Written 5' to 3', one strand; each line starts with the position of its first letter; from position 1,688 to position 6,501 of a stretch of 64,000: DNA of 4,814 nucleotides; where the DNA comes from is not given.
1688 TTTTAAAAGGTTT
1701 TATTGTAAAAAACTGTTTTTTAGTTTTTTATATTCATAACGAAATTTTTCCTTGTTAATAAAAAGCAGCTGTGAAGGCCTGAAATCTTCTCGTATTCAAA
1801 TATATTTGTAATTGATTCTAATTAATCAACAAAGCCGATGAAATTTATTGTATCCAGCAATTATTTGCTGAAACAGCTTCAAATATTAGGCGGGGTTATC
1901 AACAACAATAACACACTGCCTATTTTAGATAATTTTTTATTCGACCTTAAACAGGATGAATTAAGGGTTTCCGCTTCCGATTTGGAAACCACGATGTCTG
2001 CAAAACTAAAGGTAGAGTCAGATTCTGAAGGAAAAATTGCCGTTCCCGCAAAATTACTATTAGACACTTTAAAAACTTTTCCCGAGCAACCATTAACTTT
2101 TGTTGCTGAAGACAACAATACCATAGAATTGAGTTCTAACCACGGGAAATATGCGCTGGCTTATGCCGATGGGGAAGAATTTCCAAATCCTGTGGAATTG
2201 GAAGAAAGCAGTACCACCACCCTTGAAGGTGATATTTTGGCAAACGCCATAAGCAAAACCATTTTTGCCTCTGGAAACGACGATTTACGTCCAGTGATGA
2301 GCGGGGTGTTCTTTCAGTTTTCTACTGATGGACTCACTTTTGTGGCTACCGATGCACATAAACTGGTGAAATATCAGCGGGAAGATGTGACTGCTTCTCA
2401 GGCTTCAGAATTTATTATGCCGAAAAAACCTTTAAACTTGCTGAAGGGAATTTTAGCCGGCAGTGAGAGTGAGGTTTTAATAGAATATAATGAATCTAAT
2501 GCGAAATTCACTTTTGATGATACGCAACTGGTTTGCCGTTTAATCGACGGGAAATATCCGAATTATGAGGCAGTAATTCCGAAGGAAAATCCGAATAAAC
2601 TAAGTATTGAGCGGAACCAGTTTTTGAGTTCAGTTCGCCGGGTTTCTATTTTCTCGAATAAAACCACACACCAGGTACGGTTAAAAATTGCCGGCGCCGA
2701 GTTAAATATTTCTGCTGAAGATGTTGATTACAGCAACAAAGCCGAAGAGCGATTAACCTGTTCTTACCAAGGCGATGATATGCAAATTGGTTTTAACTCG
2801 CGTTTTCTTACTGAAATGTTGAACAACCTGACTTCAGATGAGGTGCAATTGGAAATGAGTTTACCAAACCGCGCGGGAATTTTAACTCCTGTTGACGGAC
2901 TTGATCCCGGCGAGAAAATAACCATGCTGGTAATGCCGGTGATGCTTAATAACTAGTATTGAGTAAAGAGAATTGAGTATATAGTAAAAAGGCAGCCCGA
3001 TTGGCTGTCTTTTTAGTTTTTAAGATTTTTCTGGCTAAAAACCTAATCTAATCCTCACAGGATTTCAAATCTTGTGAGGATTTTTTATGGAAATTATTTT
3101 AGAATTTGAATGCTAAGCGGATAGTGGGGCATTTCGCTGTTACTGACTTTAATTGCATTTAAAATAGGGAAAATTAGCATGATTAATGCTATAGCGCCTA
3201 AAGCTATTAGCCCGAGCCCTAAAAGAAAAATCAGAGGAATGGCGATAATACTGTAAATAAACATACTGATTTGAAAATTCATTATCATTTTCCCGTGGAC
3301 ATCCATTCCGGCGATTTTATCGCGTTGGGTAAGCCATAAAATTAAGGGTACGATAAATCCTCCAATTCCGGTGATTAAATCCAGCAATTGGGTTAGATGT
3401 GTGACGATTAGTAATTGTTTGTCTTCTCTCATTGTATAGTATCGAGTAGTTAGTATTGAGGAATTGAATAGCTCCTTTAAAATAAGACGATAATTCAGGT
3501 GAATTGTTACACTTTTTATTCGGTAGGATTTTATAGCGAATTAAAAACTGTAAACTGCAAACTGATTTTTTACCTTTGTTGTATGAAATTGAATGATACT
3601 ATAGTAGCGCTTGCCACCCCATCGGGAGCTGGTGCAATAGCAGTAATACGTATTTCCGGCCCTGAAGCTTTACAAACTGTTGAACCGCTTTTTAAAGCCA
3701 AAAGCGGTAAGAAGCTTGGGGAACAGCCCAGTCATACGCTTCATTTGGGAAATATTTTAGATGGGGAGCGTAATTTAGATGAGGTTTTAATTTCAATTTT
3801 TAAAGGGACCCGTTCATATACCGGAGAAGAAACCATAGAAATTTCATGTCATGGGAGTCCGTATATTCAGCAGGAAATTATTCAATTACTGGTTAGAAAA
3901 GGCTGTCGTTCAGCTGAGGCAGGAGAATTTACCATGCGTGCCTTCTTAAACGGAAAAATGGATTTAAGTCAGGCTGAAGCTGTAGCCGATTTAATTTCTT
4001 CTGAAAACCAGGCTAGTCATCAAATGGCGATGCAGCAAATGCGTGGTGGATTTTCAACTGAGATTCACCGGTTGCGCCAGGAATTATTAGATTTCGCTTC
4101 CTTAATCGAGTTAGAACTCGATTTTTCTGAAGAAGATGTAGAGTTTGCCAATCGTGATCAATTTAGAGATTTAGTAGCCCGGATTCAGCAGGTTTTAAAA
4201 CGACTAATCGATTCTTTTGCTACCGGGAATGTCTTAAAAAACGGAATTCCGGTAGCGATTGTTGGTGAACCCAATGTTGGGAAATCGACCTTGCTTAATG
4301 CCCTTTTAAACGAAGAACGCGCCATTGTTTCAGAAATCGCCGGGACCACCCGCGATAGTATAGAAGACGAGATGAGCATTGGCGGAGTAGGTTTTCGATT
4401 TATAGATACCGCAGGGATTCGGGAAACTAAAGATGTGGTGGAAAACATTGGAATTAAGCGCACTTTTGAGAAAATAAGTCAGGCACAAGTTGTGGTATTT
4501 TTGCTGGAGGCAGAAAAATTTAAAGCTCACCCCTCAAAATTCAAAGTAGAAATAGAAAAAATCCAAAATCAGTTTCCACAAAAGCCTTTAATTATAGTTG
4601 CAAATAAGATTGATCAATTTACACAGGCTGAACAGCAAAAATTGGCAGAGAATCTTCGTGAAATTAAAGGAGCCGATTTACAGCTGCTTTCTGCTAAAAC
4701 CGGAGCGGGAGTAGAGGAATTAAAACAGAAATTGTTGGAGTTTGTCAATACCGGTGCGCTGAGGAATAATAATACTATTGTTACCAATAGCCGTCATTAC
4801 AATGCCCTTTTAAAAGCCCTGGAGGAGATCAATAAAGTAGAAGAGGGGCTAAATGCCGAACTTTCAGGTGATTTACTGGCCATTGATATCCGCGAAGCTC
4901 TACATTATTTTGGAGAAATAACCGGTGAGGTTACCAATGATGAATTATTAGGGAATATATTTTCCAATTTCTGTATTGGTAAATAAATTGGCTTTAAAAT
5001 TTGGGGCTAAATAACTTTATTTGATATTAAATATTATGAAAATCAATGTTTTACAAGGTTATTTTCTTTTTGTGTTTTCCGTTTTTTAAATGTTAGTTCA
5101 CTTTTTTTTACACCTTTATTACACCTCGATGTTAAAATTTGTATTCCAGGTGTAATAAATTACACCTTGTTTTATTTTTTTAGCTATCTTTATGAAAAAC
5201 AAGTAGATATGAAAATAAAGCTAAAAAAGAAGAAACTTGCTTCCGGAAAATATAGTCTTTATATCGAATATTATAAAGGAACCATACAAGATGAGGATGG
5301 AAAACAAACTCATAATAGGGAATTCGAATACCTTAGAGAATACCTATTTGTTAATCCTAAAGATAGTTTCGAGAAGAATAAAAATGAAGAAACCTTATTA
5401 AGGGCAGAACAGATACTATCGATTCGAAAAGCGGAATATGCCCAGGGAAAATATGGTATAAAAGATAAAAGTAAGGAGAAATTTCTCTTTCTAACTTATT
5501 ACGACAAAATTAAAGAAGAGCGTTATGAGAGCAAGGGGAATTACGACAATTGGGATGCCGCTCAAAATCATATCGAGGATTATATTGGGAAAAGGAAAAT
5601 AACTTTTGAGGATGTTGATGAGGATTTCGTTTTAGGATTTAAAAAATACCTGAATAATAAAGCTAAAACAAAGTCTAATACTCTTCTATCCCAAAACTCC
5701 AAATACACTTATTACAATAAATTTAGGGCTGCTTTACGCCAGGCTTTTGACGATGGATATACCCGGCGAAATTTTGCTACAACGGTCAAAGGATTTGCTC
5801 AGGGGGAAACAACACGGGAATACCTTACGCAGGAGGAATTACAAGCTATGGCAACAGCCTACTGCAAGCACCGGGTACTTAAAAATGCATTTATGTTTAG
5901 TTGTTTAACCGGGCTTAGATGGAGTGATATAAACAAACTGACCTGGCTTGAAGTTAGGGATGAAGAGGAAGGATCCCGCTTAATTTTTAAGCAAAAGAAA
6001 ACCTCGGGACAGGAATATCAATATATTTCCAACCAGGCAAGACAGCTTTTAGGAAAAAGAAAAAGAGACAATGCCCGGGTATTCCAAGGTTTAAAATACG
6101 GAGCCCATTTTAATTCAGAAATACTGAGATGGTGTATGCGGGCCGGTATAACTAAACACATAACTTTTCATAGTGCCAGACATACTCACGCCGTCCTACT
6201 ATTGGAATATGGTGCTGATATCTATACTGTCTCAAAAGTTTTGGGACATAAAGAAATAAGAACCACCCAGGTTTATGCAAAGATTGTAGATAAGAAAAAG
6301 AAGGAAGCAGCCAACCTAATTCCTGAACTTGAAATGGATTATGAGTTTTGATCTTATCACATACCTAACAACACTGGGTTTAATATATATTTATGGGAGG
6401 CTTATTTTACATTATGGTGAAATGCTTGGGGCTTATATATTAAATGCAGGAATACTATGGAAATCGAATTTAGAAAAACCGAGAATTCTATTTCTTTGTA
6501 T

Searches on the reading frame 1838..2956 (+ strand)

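Call 36: search_protein_families(library=pfam, proteins=[window:1838-2956:+], max_evalue=0.0001)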
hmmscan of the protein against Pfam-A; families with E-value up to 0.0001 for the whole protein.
window:1838-2956:+ (372 aa): 3 families
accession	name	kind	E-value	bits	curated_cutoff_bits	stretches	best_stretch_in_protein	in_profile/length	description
PF00712.24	DNA_pol3_beta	-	1.8e-31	109.2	24.4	1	1-117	1-118/120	DNA polymerase III beta subunit, N-terminal domain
PF02767.21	DNA_pol3_beta_2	-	4e-26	92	27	1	129-242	2-116/116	DNA polymerase III beta subunit, central domain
PF02768.20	DNA_pol3_beta_3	-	5.2e-23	81.6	27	1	246-353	3-109/121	DNA polymerase III beta subunit, C-terminal domain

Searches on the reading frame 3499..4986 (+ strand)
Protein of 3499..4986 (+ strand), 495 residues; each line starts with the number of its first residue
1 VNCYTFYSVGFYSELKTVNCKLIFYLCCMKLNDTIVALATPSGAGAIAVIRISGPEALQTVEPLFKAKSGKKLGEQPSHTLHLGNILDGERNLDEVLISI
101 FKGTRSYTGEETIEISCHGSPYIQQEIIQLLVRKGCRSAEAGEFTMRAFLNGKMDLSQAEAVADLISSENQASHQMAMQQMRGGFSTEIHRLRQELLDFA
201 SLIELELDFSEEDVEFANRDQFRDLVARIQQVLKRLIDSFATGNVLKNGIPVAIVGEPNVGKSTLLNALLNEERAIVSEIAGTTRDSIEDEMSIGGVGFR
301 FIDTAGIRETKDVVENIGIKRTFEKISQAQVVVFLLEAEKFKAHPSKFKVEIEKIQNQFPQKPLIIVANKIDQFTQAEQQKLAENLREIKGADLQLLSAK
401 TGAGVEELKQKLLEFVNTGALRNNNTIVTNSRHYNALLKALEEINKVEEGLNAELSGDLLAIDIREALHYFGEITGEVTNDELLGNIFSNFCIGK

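Call 36: search_protein_families(library=pfam, proteins=[window:3499-4986:+], max_evalue=0.0001)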
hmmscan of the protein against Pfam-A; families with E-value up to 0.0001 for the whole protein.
window:3499-4986:+ (495 aa): 12 families
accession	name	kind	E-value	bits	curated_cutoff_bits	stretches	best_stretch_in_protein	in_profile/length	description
PF12631.12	MnmE_helical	-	3.1e-56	191.3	40.1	1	156-492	1-211/211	MnmE helical domain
PF10396.14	TrmE_N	-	1.1e-41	142.2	29.8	1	34-153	1-117/117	GTP-binding protein TrmE N-terminus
PF01926.29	MMR_HSR1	-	2.5e-28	98.9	21.9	1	252-370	2-113/113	50S ribosome-binding GTPase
PF02421.24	FeoB_N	-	5.6e-14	52.4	27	1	252-411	3-155/156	Ferrous iron transport protein B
PF03193.22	RsgA_GTPase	-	1.1e-08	35.5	30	0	251-283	108-140/174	RsgA GTPase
PF00071.28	Ras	-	2.9e-07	30.6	21.6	1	252-414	2-158/162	Ras family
PF08477.19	Roc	-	1.2e-06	29.2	27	1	252-372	2-119/119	Ras of Complex, Roc, domain of DAPkinase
PF00025.27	Arf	-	1.3e-06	28.5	22.3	1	250-413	15-171/174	ADP-ribosylation factor family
PF00009.33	GTP_EFTU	-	7.9e-06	26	26.5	0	251-416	5-186/188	Elongation factor Tu GTP binding domain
PF00005.33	ABC_tran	-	2.5e-05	25.3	25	1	247-383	9-118/137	ABC transporter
PF02492.25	cobW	-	2.6e-05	24.3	20.7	0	301-391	88-174/180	CobW/HypB/UreG, nucleotide-binding domain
PF00350.29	Dynamin_N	-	9e-05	23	27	0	252-283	1-32/168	Dynamin family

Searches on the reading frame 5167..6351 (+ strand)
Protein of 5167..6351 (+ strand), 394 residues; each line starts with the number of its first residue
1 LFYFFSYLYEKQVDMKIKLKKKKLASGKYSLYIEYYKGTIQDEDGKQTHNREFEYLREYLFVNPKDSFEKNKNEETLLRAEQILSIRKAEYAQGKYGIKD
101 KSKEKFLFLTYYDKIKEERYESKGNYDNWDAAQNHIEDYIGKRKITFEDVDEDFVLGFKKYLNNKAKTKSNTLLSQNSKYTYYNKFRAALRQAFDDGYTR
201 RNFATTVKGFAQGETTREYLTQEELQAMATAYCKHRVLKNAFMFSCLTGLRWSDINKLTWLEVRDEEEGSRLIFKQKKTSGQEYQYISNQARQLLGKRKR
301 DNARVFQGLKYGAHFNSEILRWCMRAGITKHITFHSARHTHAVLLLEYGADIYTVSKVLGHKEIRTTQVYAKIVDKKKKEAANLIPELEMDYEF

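Call 36: search_protein_families(library=pfam, proteins=[window:5167-6351:+], max_evalue=0.0001)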
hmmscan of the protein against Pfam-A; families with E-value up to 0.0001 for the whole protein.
window:5167-6351:+ (394 aa): 3 families
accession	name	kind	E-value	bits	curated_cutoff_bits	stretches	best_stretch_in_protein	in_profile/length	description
PF00589.27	Phage_integrase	-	5.1e-21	75.6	27.1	1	219-373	2-168/172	Phage integrase family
PF13102.12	Phage_int_SAM_5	-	9.6e-20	71.2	22.3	1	108-203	2-92/98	Phage integrase SAM-like domain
PF17293.8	Arm-DNA-bind_5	-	3.4e-07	31.1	22.6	1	17-89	1-67/87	Arm DNA-binding domain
